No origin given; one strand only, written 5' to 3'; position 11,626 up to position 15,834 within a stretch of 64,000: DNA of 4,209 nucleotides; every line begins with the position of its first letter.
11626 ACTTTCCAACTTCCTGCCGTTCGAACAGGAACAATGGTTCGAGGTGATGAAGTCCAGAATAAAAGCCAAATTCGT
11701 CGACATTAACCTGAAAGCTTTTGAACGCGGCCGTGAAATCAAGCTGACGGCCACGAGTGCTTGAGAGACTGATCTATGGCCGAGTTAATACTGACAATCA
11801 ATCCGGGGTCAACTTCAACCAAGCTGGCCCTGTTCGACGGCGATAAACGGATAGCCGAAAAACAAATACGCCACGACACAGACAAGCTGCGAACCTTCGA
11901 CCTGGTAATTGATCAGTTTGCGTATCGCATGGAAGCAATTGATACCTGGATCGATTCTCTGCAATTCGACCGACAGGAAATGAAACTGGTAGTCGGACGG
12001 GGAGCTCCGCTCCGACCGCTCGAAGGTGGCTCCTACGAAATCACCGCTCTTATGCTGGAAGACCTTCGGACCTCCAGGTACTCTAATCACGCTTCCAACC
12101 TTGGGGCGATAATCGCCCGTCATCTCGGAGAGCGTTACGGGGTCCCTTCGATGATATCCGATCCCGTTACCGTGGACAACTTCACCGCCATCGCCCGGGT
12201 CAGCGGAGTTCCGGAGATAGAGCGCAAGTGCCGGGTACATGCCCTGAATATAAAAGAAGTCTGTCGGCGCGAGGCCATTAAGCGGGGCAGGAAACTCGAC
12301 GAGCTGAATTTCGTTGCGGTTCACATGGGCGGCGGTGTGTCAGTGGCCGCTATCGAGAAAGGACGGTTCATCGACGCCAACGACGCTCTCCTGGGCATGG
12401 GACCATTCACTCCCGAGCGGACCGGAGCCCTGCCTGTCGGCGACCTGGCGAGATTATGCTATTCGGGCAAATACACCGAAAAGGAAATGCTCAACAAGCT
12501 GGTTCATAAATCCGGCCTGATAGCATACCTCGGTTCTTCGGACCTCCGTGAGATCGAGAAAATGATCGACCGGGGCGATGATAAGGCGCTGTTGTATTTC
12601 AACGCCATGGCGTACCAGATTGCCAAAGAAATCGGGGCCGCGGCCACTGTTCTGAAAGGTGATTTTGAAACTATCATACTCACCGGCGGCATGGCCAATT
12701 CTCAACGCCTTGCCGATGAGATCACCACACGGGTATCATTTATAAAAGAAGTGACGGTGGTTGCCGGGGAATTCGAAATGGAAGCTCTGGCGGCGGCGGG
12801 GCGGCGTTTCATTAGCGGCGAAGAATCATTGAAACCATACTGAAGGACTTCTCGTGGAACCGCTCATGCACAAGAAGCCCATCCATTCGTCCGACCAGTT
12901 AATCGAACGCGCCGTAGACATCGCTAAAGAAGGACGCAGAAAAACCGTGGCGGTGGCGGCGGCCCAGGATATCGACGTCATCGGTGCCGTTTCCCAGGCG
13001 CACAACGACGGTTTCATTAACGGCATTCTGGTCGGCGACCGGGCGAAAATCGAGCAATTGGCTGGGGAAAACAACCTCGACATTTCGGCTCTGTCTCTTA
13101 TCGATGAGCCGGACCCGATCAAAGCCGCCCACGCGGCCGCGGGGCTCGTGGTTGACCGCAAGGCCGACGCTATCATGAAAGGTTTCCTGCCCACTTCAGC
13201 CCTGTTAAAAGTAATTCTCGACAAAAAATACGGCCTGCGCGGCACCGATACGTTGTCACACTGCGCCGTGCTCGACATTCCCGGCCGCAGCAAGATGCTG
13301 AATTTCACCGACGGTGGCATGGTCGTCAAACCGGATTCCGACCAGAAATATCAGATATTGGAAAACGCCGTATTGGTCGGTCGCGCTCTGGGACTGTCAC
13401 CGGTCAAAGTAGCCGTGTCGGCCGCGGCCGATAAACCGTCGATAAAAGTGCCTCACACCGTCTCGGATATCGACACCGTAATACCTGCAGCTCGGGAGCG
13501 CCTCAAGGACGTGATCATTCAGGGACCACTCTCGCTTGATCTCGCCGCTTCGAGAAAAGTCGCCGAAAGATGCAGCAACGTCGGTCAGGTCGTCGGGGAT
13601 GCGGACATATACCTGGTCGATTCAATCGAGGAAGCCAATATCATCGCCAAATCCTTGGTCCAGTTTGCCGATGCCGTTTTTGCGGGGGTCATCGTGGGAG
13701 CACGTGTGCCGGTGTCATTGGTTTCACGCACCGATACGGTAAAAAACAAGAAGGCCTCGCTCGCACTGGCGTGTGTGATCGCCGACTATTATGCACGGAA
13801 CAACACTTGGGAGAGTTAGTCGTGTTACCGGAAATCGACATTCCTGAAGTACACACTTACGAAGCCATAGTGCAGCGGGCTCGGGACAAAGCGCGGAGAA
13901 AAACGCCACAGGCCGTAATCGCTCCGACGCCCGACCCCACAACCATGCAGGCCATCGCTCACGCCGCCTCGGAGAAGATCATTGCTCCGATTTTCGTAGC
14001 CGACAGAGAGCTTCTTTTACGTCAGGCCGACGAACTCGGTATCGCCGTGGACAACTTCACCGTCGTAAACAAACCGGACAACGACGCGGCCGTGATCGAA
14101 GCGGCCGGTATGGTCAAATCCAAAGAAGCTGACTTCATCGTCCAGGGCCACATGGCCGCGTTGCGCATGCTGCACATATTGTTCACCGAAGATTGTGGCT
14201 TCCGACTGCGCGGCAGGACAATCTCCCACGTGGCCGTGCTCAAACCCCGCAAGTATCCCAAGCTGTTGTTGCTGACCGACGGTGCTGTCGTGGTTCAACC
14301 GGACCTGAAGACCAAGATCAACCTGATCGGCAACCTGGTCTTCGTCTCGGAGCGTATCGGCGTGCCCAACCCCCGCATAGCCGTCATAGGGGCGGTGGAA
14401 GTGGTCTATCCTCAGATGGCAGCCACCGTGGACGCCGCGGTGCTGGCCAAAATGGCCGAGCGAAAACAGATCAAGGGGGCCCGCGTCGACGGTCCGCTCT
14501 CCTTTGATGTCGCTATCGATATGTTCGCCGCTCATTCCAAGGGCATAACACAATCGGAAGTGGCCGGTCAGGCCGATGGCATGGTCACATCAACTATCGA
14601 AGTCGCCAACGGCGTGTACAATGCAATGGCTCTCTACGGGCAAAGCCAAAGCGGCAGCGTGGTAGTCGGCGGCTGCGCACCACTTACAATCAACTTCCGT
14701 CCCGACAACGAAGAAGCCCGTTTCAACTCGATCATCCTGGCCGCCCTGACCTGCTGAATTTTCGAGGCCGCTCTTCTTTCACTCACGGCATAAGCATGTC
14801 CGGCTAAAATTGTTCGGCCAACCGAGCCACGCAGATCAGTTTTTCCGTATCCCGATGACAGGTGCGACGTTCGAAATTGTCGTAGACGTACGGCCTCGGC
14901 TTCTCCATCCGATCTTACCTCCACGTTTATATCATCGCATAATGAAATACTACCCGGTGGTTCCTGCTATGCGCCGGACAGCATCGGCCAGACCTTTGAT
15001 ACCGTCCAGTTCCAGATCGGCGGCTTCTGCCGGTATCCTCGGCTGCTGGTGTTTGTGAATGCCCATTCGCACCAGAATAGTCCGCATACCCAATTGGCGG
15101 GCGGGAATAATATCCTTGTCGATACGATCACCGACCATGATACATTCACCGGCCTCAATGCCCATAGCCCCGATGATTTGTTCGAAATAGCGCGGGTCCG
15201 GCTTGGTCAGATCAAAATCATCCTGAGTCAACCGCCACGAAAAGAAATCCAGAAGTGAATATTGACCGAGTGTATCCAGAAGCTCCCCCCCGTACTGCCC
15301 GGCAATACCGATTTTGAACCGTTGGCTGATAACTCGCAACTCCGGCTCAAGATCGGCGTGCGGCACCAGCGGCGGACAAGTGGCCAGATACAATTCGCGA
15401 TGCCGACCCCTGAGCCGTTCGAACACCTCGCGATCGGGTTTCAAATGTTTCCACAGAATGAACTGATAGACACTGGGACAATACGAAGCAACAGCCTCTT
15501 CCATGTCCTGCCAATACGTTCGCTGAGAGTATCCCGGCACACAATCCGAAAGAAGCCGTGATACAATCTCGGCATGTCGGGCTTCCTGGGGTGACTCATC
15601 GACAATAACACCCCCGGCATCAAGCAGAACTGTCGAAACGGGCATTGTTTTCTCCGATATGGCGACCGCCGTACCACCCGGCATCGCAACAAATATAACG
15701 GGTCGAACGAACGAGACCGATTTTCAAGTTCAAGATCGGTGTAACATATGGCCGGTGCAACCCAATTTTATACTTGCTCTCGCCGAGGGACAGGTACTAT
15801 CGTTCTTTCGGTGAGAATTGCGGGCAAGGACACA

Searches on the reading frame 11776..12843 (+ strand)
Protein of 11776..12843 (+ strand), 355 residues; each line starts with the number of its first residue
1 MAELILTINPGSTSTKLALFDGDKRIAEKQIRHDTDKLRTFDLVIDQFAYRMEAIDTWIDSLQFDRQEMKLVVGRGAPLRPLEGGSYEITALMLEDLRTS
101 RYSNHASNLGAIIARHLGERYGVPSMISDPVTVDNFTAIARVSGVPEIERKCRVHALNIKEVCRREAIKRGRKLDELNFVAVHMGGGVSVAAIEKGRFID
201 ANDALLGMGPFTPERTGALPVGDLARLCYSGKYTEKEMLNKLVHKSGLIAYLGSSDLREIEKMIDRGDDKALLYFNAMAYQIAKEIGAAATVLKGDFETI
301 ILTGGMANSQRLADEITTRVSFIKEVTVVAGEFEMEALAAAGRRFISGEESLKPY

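Call 9: search_protein_families(library=pfam, proteins=[window:11776-12843:+], max_evalue=0.001)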
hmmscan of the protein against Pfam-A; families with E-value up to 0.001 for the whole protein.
window:11776-12843:+ (355 aa): 2 families
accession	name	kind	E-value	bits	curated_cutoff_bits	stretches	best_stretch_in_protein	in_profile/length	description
PF00871.23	Acetate_kinase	-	1.9e-21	76.6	22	1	155-351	178-375/392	Acetokinase family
PF00480.26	ROK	-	0.00081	19.4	22.9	0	255-320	195-258/294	ROK family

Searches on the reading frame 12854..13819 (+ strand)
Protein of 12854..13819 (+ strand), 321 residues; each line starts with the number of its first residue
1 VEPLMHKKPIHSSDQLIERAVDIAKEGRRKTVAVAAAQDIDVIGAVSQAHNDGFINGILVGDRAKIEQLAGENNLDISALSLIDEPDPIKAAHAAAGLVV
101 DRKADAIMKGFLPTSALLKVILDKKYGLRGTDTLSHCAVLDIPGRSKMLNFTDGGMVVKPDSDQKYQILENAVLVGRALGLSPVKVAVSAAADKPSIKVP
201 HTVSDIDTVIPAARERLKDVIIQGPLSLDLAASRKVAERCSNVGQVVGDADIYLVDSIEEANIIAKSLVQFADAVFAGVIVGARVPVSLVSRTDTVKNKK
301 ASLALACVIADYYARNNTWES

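Call 9: search_protein_families(library=pfam, proteins=[window:12854-13819:+], max_evalue=0.001)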
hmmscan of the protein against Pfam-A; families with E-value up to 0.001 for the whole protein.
window:12854-13819:+ (321 aa): 1 family
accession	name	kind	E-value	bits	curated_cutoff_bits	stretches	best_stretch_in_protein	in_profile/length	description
PF01515.24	PTA_PTB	-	7.6e-32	111.4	24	2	91-306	104-318/319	Phosphate acetyl/butaryl transferase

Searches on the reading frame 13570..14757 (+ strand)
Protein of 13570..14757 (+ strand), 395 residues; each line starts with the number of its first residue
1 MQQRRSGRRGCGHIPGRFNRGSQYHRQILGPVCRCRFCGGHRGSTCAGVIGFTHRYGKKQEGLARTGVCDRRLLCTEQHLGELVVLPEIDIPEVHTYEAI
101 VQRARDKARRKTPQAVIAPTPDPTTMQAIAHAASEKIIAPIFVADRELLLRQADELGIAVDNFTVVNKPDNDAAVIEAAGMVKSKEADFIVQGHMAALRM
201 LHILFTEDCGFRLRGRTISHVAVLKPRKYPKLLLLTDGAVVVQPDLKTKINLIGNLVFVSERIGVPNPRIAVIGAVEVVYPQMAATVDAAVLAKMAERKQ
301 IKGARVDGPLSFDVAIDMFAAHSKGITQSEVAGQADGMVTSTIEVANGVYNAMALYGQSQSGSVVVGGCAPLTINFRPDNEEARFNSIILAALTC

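Call 9: search_protein_families(library=pfam, proteins=[window:13570-14757:+], max_evalue=0.001)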
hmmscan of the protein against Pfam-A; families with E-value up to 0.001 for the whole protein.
window:13570-14757:+ (395 aa): 1 family
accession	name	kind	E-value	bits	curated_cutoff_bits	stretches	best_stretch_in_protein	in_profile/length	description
PF01515.24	PTA_PTB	-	1.8e-26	93.8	24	1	175-392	105-319/319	Phosphate acetyl/butaryl transferase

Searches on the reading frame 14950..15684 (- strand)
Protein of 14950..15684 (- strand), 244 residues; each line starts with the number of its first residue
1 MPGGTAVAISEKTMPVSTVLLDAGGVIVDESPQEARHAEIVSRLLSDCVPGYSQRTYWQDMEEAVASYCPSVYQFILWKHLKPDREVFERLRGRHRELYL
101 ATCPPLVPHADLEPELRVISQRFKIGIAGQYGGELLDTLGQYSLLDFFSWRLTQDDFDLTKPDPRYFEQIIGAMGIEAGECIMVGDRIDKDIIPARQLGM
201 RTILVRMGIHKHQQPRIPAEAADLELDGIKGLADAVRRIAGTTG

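Call 9: search_protein_families(library=pfam, proteins=[window:14950-15684:-], max_evalue=0.001)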
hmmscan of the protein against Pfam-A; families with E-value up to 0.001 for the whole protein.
window:14950-15684:- (244 aa): 3 families
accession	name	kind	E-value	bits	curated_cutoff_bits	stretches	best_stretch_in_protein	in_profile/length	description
PF13242.12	Hydrolase_like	-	5.6e-15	55.4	22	1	161-222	4-65/75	HAD-hyrolase-like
PF00702.32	Hydrolase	-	2.5e-12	48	26.4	1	17-199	2-191/191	haloacid dehalogenase-like hydrolase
PF13419.12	HAD_2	-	1e-10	42.5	23.8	1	121-205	94-178/178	Haloacid dehalogenase-like hydrolase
